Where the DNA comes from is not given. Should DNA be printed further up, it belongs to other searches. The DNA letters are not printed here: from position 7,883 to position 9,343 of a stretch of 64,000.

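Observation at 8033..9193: HypF reduced to its Kae1-like carbamoyltransferase domain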

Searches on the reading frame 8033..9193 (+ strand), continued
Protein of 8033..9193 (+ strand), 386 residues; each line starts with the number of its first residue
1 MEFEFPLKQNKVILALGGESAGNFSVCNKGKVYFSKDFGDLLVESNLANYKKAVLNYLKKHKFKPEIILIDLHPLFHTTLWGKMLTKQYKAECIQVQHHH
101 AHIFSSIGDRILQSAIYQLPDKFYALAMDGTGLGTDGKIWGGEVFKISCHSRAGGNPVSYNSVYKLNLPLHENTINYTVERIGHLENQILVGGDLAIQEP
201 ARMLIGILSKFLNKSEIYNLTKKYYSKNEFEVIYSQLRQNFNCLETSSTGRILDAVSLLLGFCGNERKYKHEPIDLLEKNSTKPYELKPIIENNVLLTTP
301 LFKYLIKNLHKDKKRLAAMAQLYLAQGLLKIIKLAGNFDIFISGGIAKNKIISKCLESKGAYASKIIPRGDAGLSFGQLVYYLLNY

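Call 9: search_solved_structures(query=window:8033-9190:+, max_evalue=0.001, show_alignments=2)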
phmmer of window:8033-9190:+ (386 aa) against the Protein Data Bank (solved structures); distinct sequences matched with E-value up to 0.001: 4.
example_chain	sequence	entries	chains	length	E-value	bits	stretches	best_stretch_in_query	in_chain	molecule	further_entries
4g9i_A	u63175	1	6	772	8.3e-39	137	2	178-379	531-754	Hydrogenase maturation protein HypF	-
3vth_A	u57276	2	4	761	7.6e-23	84.4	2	12-146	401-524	Hydrogenase maturation factor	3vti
3tsp_A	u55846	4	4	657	6.2e-19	71.6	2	12-150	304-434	Transcriptional regulatory protein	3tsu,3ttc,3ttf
3tsq_A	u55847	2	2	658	6.2e-19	71.6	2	12-150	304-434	Transcriptional regulatory protein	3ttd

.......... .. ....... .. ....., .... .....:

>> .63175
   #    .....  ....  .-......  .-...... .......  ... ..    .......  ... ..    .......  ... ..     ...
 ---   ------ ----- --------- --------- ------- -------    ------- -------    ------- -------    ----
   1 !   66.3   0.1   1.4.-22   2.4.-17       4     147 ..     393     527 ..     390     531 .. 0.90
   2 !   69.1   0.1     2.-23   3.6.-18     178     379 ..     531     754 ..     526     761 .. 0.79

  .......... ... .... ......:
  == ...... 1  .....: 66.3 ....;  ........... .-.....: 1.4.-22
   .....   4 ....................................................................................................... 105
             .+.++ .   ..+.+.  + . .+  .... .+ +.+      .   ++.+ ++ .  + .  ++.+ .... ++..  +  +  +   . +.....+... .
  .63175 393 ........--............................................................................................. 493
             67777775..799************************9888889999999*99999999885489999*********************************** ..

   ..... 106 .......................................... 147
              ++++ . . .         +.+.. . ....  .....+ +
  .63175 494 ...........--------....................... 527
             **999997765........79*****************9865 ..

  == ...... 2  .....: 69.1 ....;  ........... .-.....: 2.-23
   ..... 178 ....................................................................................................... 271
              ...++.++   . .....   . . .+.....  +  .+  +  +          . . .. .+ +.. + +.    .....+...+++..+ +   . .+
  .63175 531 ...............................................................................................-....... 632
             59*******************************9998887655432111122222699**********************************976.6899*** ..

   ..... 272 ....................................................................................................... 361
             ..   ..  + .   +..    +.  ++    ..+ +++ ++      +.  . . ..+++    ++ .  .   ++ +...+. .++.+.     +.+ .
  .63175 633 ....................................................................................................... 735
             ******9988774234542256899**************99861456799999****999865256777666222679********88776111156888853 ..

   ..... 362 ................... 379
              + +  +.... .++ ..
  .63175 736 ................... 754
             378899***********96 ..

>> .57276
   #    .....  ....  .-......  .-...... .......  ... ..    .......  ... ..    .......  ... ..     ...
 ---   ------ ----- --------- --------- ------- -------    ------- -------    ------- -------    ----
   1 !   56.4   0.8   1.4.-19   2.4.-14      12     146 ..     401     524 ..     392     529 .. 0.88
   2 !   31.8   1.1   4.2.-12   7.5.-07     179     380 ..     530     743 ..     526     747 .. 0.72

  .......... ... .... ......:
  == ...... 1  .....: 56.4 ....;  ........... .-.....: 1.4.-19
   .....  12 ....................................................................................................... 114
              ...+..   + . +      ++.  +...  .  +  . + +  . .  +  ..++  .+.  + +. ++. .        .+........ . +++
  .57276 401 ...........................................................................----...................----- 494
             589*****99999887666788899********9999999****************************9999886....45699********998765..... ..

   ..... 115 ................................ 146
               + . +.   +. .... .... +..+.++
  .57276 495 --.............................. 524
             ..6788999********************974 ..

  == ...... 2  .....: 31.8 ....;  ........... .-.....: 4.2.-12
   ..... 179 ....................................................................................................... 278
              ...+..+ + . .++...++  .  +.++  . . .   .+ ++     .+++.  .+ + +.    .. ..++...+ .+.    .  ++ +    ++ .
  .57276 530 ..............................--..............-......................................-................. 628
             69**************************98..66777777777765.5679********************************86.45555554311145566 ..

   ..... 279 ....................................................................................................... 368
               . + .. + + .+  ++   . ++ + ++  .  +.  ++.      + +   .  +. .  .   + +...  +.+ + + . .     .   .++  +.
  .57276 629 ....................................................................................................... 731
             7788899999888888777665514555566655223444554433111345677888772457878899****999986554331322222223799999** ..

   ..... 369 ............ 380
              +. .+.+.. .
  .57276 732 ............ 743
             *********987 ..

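Call 12: search_dna_similar(query=window:8033-9190:+, collection=plasmids, mode=protein, max_rows=25, max_evalue=0.00001)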
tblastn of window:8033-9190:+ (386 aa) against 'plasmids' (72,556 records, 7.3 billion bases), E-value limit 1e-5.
Records with a match: 126; places in all: 142; records where one place covers at least 80% of the query: 109.
Best place of each record, by identity: <60% 126.
By first word of the organism name: Rhizobium 18; Azospirillum 12; Bradyrhizobium 10; Alteromonas 7; Streptomyces 6; Sinorhizobium 6; Paraburkholderia 4; Escherichia 4; Cupriavidus 4; Mesorhizobium 3; and 37 more.
By predicted mobility (MOB-suite, as given by PLSDB): non-mobilizable 67; conjugative 37; mobilizable 22.
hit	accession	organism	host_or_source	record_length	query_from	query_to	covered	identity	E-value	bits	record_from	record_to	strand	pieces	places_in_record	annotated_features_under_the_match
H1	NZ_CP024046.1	Natrarchaeobaculum sulfurireducens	Kulunda Steppe hypersaline lake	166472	6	380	97%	28.9%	3e-27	121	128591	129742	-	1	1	hypF: carbamoyltransferase HypF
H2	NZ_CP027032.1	Natrarchaeobaculum sulfurireducens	Shar-Burdiin hypersaline soda lake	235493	6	380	97%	28.9%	4e-27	120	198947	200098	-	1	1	hypF: carbamoyltransferase HypF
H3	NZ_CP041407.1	Sulfurimonas paralvinellae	polychaetes,hydrothermal vent ...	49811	8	383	97%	28.3%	8e-33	137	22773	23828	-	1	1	hypF: carbamoyltransferase HypF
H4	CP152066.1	Salmonella enterica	mallard duck,bacterial ...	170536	13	380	95%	28.4%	2e-27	121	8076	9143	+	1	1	hypF: carbamoyltransferase HypF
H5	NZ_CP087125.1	Sulfurovum mangrovi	Mangrove sediment,mangrove sediment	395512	1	379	98%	27.5%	5e-25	114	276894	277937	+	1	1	hypF: carbamoyltransferase HypF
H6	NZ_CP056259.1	Citrobacter freundii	culture,Wastewater influent sample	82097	13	379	95%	27.6%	3e-28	124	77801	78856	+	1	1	hypF: carbamoyltransferase HypF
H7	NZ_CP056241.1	Citrobacter freundii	culture,Wastewater effluent sample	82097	13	379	95%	27.6%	3e-28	124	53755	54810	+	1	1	hypF: carbamoyltransferase HypF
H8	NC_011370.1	Rhizobium leguminosarum bv. trifolii WSM2304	-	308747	6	385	98%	26.4%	4e-27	120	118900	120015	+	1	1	hypF: carbamoyltransferase HypF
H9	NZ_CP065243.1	Streptomyces clavuligerus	cell culture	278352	14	378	95%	27.3%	9e-29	125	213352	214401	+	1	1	hypF: carbamoyltransferase HypF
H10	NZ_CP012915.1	Azospirillum brasilense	Digitaria eriantha,microbe,root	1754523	8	378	96%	26.4%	5e-23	108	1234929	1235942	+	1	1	none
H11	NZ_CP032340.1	Azospirillum brasilense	soil sample,Agricultural field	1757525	8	378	96%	26.4%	5e-23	108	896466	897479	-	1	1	none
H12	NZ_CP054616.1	Azospirillum oryzae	cell culture,soil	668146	13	378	95%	26.7%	3e-14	82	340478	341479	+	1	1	hypF: carbamoyltransferase HypF | hypothetical protein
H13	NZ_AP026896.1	Aeromonas caviae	Microbe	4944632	13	383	96%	26.3%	2e-27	122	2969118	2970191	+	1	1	none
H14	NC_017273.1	Thermus thermophilus SG0.5JP17-16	-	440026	7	378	96%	26.0%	3e-25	115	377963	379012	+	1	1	hypF: carbamoyltransferase HypF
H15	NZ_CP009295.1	Novosphingobium pentaromativorans US6-1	mud sediment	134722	5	378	97%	25.8%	1e-12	77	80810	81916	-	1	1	hypF: carbamoyltransferase HypF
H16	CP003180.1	Sulfobacillus acidophilus DSM 10332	coal spoil heap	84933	14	380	95%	26.2%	2e-26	118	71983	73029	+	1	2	(NiFe) hydrogenase maturation protein HypF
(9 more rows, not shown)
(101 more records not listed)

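Call 16: get_annotated_region(hit=H3, flank=3000)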
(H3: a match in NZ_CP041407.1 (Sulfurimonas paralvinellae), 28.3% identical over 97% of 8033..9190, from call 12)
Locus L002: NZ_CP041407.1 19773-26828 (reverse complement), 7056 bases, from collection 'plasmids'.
description: Sulfurimonas paralvinellae strain GO25 plasmid unnamed, complete sequence
organism: Sulfurimonas paralvinellae (NCBI taxid 317658)
taxonomy: Bacteria; Campylobacterota; Epsilonproteobacteria; Campylobacterales; Sulfurimonadaceae; Sulfurimonas; Sulfurimonas paralvinellae
host: -; source: polychaetes,hydrothermal vent polychaetes; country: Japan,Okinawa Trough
typing (MOB-suite, as given by PLSDB): non-mobilizable
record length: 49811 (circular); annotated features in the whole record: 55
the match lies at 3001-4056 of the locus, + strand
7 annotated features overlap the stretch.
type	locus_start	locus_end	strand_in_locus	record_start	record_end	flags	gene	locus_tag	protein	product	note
CDS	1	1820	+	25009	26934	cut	-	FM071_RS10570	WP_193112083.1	hypothetical protein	-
CDS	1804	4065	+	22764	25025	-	hypF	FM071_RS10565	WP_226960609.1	carbamoyltransferase HypF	GO:0036211 - protein modification process [Evidence IEA]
CDS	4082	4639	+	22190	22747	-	-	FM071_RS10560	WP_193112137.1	hydrogenase maturation protease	-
CDS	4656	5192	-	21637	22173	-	-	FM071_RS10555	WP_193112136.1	HyaD/HybD family hydrogenase maturation endopeptidase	-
CDS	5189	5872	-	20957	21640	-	-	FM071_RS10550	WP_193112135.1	transposase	-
CDS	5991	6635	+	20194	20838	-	-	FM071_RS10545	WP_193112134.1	hypothetical protein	-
CDS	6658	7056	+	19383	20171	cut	hypB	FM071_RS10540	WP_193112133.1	hydrogenase nickel incorporation protein HypB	GO:0036211 - protein modification process [Evidence IEA]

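Call 17: get_annotated_region(hit=H6, flank=3000)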
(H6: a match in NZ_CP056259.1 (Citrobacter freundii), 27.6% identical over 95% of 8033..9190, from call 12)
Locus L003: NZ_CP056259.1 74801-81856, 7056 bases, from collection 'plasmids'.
description: Citrobacter freundii strain RHBSTW-00902 plasmid pRHBSTW-00902_4, complete sequence
organism: Citrobacter freundii (NCBI taxid 546)
taxonomy: Bacteria; Pseudomonadota; Gammaproteobacteria; Enterobacterales; Enterobacteriaceae; Citrobacter; Citrobacter freundii
host: -; source: culture,Wastewater influent sample; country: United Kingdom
typing (MOB-suite, as given by PLSDB): non-mobilizable
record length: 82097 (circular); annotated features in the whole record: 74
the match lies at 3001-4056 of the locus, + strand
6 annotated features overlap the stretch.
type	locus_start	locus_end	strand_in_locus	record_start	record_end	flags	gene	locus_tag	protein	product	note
CDS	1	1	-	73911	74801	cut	-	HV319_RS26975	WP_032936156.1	LysR family transcriptional regulator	GO:0006355 - regulation of DNA-templated transcription [Evidence IEA]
CDS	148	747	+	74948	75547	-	-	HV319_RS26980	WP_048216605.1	cysteine hydrolase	-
CDS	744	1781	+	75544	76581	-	hypE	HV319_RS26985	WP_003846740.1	hydrogenase expression/formation protein HypE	-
CDS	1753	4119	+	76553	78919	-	hypF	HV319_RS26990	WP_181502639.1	carbamoyltransferase HypF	GO:0036211 - protein modification process [Evidence IEA]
CDS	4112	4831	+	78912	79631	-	-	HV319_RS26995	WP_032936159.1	HAD family phosphatase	-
CDS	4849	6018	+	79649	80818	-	-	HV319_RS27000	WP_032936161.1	MFS transporter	GO:0055085 - transmembrane transport [Evidence IEA]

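Call 28: find_related_loci(query=A1, collection=genome_contigs, flank=10000)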
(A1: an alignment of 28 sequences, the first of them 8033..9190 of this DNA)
Query A1 (386 aa) in genome_contigs; peptide patterns used: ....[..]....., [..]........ (x = any residue, [..] = any of these).
413 stretches matched a pattern; 377 encode a relative of the query (tblastn E <= 1e-3); the best 80 are kept; 80 distinct loci.
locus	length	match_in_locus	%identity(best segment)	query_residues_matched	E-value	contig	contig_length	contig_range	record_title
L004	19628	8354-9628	58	5-384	4e-153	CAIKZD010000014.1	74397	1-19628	uncultured bacterium isolate AlinenLipids_bin-5474 genome assembly, contig: bin-5474:14/22, whole genome shotgun sequenc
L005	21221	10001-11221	59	3-383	5e-150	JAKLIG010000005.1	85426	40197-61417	MAG: Patescibacteria group bacterium isolate RA.bin81 RA.bin81_5, whole genome shotgun sequence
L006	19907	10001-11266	57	1-385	1e-149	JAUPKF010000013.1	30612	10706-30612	MAG: Patescibacteria group bacterium isolate erpe_2018_pw_0hr_WHONDRS-PP48-000085_A_bin.1 scaffold_92, whole genome shot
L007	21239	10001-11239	57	3-385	3e-149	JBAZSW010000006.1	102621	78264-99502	MAG: Parcubacteria group bacterium isolate SO_2017_GW1_184 NODE_1345_length_102621_cov_5.872110_OW334_2017, whole genome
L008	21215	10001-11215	57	8-384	1e-148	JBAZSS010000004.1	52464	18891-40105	MAG: Parcubacteria group bacterium isolate SO_2017_GW1_179 NODE_3274_length_52464_cov_1.128169_OW334_2017, whole genome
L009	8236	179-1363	59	3-385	7e-147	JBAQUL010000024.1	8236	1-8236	MAG: Candidatus Moraniibacteriota bacterium isolate MFD12006_ilm_asm_bin13 k127_88760, whole genome shotgun sequence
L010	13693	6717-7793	60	3-383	2e-144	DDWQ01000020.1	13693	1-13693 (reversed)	MAG TPA_asm: Candidatus Moranbacteria bacterium UBA2282 UBA2282_contig_9638, whole genome shotgun sequence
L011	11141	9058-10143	60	3-385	2e-144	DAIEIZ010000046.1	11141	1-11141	MAG TPA_asm: Candidatus Moraniibacteriota bacterium isolate clean1036 k141_538533, whole genome shotgun sequence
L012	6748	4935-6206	55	5-385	9e-144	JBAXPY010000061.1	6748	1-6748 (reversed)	MAG: Candidatus Moraniibacteriota bacterium isolate ELA543 MAG543_61, whole genome shotgun sequence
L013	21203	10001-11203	56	8-385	2e-143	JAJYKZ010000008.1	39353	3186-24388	MAG: bacterium isolate DBS2-1.bin57 NODE_1701_length_39353_cov_2.332280, whole genome shotgun sequence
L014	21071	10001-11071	59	8-384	5e-142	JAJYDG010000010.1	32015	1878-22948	MAG: bacterium isolate BP9.bin89 NODE_2280_length_32015_cov_2.225383, whole genome shotgun sequence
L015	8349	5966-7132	58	3-384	9e-142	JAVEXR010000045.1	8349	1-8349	MAG: Candidatus Moraniibacteriota bacterium isolate BF4_177 NODE_28648_length_8349_cov_6.805279_Biofilm4, whole genome s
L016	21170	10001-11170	57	1-384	4e-141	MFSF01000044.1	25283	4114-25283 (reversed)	MAG: Candidatus Moranbacteria bacterium RIFOXYA12_FULL_44_15 rifixya3_full_scaffold_892, whole genome shotgun sequence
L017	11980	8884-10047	56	1-383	2e-140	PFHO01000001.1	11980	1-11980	MAG: Candidatus Moranbacteria bacterium CG_4_8_14_3_um_filter_34_16 CG_4_8_14_3_um_filter_scaffold_2163_c, whole genome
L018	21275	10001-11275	55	5-385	3e-140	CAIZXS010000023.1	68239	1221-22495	uncultured bacterium isolate Loc080925-6m_bin-1411 genome assembly, contig: bin-1411:23/26, whole genome shotgun sequenc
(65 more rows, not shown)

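Call 44: get_annotated_region(hit=H1, flank=1800)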
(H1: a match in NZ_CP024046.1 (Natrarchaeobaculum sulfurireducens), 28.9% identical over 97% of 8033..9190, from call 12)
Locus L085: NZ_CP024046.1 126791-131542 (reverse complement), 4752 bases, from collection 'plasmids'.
description: Natrarchaeobaculum sulfurireducens strain AArc1 plasmid pAArc1-02, complete sequence
organism: Natrarchaeobaculum sulfurireducens (NCBI taxid 2044521)
taxonomy: Archaea; Euryarchaeota; Halobacteria; Halobacteriales; Natrialbaceae; Natrarchaeobaculum; Natrarchaeobaculum sulfurireducens
host: -; source: Kulunda Steppe hypersaline lake; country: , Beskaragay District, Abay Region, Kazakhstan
typing (MOB-suite, as given by PLSDB): non-mobilizable
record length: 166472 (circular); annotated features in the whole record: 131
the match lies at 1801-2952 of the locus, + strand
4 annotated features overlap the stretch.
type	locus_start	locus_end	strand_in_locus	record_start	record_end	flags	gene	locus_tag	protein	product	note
CDS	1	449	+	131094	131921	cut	hypB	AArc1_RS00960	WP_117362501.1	hydrogenase nickel incorporation protein HypB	GO:0036211 - protein modification process [Evidence IEA]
CDS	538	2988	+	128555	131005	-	hypF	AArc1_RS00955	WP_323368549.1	carbamoyltransferase HypF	GO:0036211 - protein modification process [Evidence IEA]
CDS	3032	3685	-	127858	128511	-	-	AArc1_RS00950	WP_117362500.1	ribonuclease HI family protein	-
CDS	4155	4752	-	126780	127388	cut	-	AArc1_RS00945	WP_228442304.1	hypothetical protein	-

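Call 45: get_annotated_region(hit=H14, flank=1800)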
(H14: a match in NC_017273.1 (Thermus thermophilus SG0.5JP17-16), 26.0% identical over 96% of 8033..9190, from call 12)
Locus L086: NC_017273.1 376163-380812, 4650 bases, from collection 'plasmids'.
description: Thermus thermophilus SG0.5JP17-16 plasmid pTHTHE1601, complete sequence
organism: Thermus thermophilus SG0.5JP17-16 (NCBI taxid 762633)
taxonomy: Bacteria; Deinococcota; Deinococci; Thermales; Thermaceae; Thermus; Thermus thermophilus; Thermus thermophilus SG0.5JP17-16
host: -; source: -; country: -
typing (MOB-suite, as given by PLSDB): non-mobilizable; replicon rep_cluster_1121; mating-pair formation MPF_T
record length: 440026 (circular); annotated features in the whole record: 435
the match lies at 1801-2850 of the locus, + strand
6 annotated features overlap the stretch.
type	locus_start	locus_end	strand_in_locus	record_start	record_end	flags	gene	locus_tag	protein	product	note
CDS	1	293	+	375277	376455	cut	-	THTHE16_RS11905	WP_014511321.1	SIS domain-containing protein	GO:1901135 - carbohydrate derivative metabolic process [Evidence IEA]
CDS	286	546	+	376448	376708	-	-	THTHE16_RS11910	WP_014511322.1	Uxx-star family glutaredoxin-like (seleno)protein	-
CDS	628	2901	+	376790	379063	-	hypF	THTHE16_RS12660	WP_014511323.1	carbamoyltransferase HypF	GO:0036211 - protein modification process [Evidence IEA]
CDS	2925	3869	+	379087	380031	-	-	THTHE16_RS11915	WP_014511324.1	PIG-L family deacetylase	-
CDS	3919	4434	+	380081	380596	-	-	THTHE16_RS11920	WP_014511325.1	sigma-70 family RNA polymerase sigma factor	GO:0006352 - DNA-templated transcription initiation [Evidence IEA]; GO:0006355 - regulation of DNA-templated ...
CDS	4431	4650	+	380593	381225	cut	-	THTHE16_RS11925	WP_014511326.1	anti-sigma factor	-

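Call 46: get_annotated_region(hit=H16, flank=1800)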
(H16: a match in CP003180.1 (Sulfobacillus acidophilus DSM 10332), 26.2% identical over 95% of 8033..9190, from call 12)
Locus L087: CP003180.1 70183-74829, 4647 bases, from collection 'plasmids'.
description: Sulfobacillus acidophilus DSM 10332 plasmid, complete sequence
organism: Sulfobacillus acidophilus DSM 10332 (NCBI taxid 679936)
taxonomy: Bacteria; Bacillota; Clostridia; Eubacteriales; Clostridiales Family XVII. Incertae Sedis; Sulfobacillus; Sulfobacillus acidophilus; Sulfobacillus acidophilus DSM 10332
host: -; source: coal spoil heap; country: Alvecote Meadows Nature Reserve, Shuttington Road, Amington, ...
typing (MOB-suite, as given by PLSDB): non-mobilizable
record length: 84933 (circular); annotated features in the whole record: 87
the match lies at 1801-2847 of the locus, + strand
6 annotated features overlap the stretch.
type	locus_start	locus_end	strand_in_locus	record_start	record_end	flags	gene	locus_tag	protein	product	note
CDS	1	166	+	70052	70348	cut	-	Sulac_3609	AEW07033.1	hypothetical protein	-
CDS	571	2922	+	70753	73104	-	-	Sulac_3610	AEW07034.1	(NiFe) hydrogenase maturation protein HypF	-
CDS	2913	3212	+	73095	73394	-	-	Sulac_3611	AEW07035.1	hydrogenase assembly chaperone hypC/hupF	-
CDS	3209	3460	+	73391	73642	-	-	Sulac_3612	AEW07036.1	hypothetical protein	-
CDS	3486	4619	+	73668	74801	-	-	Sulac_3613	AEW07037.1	hydrogenase expression/formation protein HypD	-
CDS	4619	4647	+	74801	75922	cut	-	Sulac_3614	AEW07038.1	hydrogenase expression/formation protein HypE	-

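Call 47: get_annotated_region(hit=H9, flank=1800)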
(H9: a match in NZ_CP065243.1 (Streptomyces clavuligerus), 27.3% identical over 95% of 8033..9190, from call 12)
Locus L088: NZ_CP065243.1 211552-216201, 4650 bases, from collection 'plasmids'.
description: Streptomyces clavuligerus strain F1D35 plasmid pF1D35B, complete sequence
organism: Streptomyces clavuligerus (NCBI taxid 1901)
taxonomy: Bacteria; Actinomycetota; Actinomycetes; Kitasatosporales; Streptomycetaceae; Streptomyces; Streptomyces clavuligerus
host: -; source: cell culture; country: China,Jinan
typing (MOB-suite, as given by PLSDB): non-mobilizable
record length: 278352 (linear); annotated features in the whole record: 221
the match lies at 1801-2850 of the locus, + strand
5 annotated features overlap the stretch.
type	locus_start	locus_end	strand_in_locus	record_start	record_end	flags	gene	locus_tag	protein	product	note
CDS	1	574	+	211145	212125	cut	hypE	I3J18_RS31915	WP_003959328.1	hydrogenase expression/formation protein HypE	-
CDS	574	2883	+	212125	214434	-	hypF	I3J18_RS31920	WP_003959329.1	carbamoyltransferase HypF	GO:0036211 - protein modification process [Evidence IEA]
CDS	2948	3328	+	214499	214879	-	-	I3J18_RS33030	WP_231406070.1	hypothetical protein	-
CDS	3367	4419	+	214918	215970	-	-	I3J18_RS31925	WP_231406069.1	hypothetical protein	-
CDS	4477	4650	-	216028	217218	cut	-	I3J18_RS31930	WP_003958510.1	acyl-CoA dehydrogenase family protein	-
